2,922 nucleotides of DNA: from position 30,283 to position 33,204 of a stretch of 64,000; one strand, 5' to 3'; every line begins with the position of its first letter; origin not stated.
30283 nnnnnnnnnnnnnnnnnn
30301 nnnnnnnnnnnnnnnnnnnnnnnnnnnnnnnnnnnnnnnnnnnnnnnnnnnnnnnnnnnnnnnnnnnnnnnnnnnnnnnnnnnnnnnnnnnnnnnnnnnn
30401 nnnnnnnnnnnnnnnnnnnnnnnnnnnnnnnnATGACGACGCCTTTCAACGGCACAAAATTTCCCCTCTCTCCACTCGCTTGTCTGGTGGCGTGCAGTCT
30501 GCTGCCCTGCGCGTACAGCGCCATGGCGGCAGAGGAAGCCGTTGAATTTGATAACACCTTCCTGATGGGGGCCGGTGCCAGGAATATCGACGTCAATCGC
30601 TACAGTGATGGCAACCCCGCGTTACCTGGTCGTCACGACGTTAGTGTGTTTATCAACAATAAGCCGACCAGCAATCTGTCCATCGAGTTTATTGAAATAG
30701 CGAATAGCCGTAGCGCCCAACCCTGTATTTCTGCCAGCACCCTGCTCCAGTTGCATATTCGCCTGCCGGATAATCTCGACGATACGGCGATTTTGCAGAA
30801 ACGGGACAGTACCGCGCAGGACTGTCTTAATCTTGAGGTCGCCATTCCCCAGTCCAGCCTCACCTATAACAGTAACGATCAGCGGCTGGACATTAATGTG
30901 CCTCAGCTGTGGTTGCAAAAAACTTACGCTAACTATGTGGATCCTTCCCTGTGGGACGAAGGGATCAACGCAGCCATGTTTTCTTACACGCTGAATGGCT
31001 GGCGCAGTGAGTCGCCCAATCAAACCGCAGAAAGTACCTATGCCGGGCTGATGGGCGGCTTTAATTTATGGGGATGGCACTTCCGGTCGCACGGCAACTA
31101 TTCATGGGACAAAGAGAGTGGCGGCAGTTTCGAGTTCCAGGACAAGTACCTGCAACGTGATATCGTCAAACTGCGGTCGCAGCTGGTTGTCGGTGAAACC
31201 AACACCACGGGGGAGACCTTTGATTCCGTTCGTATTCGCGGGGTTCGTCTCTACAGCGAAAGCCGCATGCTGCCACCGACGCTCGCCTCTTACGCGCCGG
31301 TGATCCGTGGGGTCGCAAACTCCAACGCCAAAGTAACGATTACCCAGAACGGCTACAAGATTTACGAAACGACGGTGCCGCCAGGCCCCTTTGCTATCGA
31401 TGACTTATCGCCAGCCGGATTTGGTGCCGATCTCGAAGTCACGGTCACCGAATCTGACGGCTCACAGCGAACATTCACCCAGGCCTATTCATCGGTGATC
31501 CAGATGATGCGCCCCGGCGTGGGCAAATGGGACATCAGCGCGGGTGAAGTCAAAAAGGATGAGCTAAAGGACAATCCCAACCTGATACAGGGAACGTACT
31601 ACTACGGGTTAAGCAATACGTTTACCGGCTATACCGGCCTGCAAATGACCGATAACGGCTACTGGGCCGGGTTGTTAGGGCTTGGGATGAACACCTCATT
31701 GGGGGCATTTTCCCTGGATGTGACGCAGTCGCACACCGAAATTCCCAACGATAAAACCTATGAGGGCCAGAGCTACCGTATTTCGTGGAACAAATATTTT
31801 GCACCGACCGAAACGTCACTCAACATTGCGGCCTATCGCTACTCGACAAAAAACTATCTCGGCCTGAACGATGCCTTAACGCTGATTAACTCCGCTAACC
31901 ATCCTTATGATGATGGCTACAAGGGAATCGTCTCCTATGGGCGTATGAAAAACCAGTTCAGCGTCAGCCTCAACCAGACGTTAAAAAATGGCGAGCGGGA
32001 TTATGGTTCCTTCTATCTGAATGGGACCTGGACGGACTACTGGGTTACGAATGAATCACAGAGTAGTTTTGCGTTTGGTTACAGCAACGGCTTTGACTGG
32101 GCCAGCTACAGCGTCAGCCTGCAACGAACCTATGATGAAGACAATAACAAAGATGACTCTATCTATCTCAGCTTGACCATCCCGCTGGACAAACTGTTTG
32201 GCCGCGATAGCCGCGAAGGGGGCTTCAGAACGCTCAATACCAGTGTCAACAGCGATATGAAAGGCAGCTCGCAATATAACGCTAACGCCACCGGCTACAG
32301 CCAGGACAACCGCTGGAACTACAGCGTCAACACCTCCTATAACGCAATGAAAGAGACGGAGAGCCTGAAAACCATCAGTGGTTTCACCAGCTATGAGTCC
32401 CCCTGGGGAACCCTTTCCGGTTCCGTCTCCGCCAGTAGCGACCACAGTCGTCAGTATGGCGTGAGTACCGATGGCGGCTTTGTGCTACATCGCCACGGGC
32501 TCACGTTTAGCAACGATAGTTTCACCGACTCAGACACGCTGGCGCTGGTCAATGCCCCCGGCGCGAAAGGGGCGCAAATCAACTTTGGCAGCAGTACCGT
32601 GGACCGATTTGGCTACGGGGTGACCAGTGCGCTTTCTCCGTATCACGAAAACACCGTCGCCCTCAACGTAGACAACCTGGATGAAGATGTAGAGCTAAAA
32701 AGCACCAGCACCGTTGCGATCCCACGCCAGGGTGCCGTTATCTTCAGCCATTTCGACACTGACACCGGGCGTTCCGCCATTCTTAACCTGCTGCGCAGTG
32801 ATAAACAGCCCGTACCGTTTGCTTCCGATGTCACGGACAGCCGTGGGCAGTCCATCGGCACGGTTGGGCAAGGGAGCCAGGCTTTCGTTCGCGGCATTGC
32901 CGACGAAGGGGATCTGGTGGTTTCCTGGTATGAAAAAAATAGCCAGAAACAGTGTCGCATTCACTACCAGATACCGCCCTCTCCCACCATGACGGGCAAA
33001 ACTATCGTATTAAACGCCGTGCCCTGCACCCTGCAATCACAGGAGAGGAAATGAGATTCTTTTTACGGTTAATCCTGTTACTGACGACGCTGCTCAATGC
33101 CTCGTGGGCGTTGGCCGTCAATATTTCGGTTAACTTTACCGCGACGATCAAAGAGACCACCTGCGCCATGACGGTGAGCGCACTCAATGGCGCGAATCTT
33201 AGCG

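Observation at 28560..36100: Divergent yad-type chaperone-usher fimbrial operon at the conserved folK-panB locus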

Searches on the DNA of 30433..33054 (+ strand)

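Call 16: search_dna_similar(query=window:30433-33054:+, collection=ecoli_genomes, mode=distant, max_rows=40, rows=spread)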
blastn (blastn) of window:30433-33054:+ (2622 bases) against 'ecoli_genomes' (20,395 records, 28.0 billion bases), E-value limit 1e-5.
Records with a match: 5222; places in all: 5248; records where one place covers at least 80% of the query: 23.
Genomes with a match: 5222 of 5426; with a place that covers at least 80% of the query: 23. Places per genome that has any: lowest 1, median 1, highest 3. On chromosomes: 5245 places; on plasmids: 3.
Best place of each record, by identity: 95-99% 8; 60-80% 5214.
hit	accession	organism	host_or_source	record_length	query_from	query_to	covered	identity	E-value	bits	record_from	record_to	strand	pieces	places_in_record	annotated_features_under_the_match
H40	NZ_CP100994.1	Escherichia coli strain ET201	Hoplobatrachus rugulosus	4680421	1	2622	100%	95.3%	0e+0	4175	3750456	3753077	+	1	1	outer membrane usher protein | fimbrial protein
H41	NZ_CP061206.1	Escherichia coli strain DA61218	Homo sapiens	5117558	441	2312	71%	65.7%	1e-106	398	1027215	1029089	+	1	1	htrE: outer membrane usher protein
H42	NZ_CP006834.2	Escherichia coli APEC O2-211 strain APEC O2-211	Gallus gallus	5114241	441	2312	71%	65.6%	9e-108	402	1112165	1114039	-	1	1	htrE: outer membrane usher protein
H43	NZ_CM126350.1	Escherichia coli strain DLL557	clinical isolate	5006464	441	2312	71%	65.5%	1e-105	395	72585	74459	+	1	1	htrE: outer membrane usher protein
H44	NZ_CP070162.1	Escherichia coli strain FDAARGOS_1283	Homo sapiens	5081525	441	2312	71%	65.3%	8e-102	382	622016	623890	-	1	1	htrE: outer membrane usher protein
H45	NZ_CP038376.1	Escherichia coli O157:H7 strain F1273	beef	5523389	631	2507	62%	66.0%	2e-72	369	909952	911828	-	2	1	outer membrane usher protein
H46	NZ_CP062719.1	Escherichia coli O157:H7 strain Z1816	Bovine Faeces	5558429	631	2507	62%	66.0%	2e-72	369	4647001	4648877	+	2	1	outer membrane usher protein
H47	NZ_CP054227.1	Escherichia coli strain EcPF15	Homo sapiens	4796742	742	2312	60%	65.7%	2e-103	387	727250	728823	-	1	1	outer membrane usher protein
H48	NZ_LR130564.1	Escherichia coli strain MS14387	Homo sapiens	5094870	742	2312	60%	65.7%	2e-103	387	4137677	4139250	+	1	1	outer membrane usher protein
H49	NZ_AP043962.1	Escherichia coli strain 21AH006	Canis lupus familiaris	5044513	742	2312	60%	65.6%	8e-102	382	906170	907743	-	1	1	outer membrane usher protein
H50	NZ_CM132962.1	Escherichia coli strain 405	Homo sapiens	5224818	742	2312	60%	65.5%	4e-99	373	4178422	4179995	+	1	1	outer membrane usher protein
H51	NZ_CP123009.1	Escherichia coli O155 strain NWU_3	Bos taurus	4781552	109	2312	57%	68.2%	1e-80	544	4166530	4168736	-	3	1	htrE: Yad fimbria usher protein HtrE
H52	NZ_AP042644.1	Escherichia coli strain OkiPb01707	bovine feces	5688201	109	2312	57%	68.2%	1e-80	544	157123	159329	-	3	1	htrE: Yad fimbria usher protein HtrE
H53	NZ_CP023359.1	Escherichia coli strain 1943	canine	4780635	109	2312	57%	68.2%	1e-80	544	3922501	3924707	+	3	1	htrE: Yad fimbria usher protein HtrE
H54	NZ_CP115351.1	Escherichia coli strain CUVET21-37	cat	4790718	109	2312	57%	68.2%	1e-80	544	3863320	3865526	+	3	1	htrE: Yad fimbria usher protein HtrE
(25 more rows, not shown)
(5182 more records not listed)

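Call 19: get_annotated_region(hit=H45, flank=6000)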
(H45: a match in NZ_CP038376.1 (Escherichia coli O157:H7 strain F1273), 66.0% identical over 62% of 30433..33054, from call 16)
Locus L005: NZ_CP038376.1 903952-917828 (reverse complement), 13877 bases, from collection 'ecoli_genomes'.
description: Escherichia coli O157:H7 strain F1273 chromosome, complete genome
organism: Escherichia coli O157:H7 strain F1273 (NCBI taxid 83334)
replicon: chromosome; assembly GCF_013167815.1
host: -; source: beef; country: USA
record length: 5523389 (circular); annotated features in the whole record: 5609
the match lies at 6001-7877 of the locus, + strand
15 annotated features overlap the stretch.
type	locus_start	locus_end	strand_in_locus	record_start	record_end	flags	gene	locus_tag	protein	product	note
CDS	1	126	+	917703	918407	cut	sfsA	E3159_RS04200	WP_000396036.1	DNA/RNA nuclease SfsA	-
CDS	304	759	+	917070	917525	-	dksA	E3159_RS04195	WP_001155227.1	RNA polymerase-binding protein DksA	-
CDS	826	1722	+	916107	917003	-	gluQRS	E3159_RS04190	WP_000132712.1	tRNA glutamyl-Q(34) synthetase GluQRS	-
CDS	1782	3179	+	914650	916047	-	pcnB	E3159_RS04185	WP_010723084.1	polynucleotide adenylyltransferase PcnB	-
CDS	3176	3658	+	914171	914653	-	folK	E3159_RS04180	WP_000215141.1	2-amino-4-hydroxy-6-hydroxymethyldihydropteridine diphosphokinase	-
CDS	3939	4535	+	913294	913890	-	-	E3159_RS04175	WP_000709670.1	fimbrial protein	-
CDS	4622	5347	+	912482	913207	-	-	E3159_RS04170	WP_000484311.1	fimbrial chaperone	-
CDS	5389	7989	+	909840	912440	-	-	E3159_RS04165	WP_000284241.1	outer membrane usher protein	-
CDS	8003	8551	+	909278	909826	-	-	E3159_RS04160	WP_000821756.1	fimbrial protein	-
CDS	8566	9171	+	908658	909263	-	-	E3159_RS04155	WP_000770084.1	fimbrial protein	-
CDS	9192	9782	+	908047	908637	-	-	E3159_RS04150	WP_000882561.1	fimbrial-like protein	-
CDS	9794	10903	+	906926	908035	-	-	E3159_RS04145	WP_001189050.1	fimbrial protein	-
CDS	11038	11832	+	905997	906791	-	panB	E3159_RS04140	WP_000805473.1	3-methyl-2-oxobutanoate hydroxymethyltransferase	-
CDS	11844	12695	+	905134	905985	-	panC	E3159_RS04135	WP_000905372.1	pantoate--beta-alanine ligase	-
CDS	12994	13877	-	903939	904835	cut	rpnC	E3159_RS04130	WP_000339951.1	recombination-promoting nuclease RpnC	-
